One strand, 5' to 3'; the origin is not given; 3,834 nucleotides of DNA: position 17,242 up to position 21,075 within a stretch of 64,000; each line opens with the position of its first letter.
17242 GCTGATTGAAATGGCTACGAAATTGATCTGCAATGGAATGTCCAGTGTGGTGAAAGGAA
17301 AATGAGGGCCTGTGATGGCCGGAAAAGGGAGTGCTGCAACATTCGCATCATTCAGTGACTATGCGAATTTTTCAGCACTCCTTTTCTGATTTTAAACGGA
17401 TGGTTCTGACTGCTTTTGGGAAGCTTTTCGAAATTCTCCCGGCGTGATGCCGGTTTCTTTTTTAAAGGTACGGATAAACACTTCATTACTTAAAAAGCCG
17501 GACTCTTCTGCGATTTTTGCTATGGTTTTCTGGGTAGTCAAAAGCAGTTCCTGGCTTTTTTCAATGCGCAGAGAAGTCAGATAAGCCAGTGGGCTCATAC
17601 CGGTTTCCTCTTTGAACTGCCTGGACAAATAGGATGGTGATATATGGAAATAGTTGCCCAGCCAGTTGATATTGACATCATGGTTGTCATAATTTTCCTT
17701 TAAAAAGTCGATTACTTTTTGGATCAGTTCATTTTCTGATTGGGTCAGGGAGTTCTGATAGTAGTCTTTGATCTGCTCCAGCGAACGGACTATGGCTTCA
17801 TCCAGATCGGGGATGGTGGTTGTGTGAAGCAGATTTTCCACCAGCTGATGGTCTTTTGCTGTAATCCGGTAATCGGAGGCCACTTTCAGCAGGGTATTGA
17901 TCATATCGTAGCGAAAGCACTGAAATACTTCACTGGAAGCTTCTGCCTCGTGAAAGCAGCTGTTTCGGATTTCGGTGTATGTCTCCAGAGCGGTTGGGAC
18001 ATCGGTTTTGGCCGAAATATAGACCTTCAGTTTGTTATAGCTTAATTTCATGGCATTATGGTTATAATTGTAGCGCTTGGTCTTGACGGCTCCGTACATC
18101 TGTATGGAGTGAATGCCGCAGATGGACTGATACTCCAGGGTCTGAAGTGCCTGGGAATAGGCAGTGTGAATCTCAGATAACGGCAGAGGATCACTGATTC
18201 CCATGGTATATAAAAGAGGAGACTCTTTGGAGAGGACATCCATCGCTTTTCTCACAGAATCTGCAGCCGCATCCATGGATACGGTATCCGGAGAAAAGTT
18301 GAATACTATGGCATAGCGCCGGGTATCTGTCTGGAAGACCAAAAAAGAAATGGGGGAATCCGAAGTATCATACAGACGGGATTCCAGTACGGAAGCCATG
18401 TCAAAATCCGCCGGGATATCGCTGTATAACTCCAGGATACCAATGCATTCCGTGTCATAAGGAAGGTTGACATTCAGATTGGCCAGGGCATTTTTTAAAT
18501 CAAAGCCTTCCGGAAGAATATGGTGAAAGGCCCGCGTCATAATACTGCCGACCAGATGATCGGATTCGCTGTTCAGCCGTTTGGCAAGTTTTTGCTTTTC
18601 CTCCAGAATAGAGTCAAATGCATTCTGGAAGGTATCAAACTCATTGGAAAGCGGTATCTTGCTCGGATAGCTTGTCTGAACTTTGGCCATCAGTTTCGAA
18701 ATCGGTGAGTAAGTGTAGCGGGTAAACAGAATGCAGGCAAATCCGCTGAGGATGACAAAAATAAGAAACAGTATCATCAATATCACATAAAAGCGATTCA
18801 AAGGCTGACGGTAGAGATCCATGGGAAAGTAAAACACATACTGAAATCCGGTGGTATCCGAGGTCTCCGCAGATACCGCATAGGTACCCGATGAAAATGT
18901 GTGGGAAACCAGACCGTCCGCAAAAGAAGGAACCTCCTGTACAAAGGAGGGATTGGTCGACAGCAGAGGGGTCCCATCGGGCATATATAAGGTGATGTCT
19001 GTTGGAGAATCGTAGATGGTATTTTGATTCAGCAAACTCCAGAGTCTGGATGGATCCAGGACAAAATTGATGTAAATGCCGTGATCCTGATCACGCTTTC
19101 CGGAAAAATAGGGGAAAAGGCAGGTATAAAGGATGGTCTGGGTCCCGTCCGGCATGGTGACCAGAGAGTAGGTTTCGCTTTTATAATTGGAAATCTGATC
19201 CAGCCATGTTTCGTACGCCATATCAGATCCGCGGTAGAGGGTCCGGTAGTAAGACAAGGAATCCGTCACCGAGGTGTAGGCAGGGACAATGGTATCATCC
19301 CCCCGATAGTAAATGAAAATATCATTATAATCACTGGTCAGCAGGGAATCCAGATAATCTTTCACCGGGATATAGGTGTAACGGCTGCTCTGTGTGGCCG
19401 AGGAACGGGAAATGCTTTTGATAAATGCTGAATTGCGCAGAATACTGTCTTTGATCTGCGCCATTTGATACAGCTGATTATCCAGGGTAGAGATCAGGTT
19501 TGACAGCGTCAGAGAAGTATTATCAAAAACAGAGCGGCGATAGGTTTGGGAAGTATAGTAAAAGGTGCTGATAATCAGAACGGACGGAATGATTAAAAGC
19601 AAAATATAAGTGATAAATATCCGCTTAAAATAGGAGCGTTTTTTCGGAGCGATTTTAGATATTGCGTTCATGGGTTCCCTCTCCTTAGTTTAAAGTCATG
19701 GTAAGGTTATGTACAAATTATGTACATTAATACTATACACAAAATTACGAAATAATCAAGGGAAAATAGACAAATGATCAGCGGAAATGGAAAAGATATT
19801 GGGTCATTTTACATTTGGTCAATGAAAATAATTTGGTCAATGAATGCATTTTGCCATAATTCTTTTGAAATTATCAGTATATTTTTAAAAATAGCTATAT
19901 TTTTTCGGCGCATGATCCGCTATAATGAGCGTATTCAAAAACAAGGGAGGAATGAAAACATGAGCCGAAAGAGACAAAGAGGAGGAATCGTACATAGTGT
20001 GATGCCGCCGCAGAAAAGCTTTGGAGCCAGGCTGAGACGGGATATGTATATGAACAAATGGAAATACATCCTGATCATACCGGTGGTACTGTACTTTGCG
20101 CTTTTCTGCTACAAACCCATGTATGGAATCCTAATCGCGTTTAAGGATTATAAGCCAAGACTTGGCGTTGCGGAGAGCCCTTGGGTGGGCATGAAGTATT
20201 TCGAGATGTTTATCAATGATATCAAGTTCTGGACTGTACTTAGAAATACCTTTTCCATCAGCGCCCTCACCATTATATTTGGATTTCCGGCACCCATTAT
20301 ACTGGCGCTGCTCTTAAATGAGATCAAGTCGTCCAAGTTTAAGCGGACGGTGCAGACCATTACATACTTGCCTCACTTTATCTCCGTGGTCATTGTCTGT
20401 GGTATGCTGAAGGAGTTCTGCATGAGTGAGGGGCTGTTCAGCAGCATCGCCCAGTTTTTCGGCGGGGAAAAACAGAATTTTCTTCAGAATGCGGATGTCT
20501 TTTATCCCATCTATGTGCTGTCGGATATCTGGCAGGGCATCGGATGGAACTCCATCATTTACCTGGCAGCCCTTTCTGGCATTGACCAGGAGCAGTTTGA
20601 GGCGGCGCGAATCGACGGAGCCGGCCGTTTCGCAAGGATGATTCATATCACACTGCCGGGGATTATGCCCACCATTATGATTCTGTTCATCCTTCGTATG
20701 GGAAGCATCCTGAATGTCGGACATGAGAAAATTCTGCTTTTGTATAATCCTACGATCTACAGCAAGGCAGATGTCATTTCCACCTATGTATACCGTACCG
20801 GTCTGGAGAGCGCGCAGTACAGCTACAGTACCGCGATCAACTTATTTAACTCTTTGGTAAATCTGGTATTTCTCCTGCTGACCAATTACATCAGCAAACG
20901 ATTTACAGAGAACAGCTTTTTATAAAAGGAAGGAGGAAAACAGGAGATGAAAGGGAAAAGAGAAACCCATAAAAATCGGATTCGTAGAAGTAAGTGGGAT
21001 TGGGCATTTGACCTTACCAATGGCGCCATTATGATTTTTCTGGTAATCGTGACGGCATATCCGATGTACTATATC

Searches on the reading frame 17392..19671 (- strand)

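Call 44: search_protein_families(library=pfam, proteins=[window:17392-19671:-])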
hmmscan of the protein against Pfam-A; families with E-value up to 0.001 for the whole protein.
window:17392-19671:- (759 aa): 2 families
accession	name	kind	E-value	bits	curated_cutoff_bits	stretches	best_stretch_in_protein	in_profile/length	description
PF12833.13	HTH_18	-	1.4e-23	83.4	33.6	1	673-749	3-79/80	Helix-turn-helix domain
PF00165.29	HTH_AraC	-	8.9e-20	70.8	26.6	2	712-749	6-42/42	Bacterial regulatory helix-turn-helix proteins, AraC family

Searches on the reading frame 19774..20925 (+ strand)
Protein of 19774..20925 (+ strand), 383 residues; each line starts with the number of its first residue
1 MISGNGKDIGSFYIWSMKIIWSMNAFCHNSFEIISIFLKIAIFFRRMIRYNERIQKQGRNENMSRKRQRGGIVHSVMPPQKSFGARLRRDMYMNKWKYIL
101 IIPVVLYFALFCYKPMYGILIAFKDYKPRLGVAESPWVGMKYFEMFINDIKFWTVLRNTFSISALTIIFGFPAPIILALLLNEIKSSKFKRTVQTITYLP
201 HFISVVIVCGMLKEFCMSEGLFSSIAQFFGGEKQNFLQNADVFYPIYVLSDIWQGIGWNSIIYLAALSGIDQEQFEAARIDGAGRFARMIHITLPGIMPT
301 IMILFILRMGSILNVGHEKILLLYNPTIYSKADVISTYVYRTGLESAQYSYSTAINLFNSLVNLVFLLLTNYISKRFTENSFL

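Call 45: search_protein_families(library=pfam, proteins=[window:19774-20925:+])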
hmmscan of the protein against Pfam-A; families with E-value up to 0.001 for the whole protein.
window:19774-20925:+ (383 aa): 1 family
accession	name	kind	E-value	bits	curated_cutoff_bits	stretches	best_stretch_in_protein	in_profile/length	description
PF00528.27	BPD_transp_1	-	1.9e-14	54.2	26.4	1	170-377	1-182/184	Binding-protein-dependent transport system inner membrane component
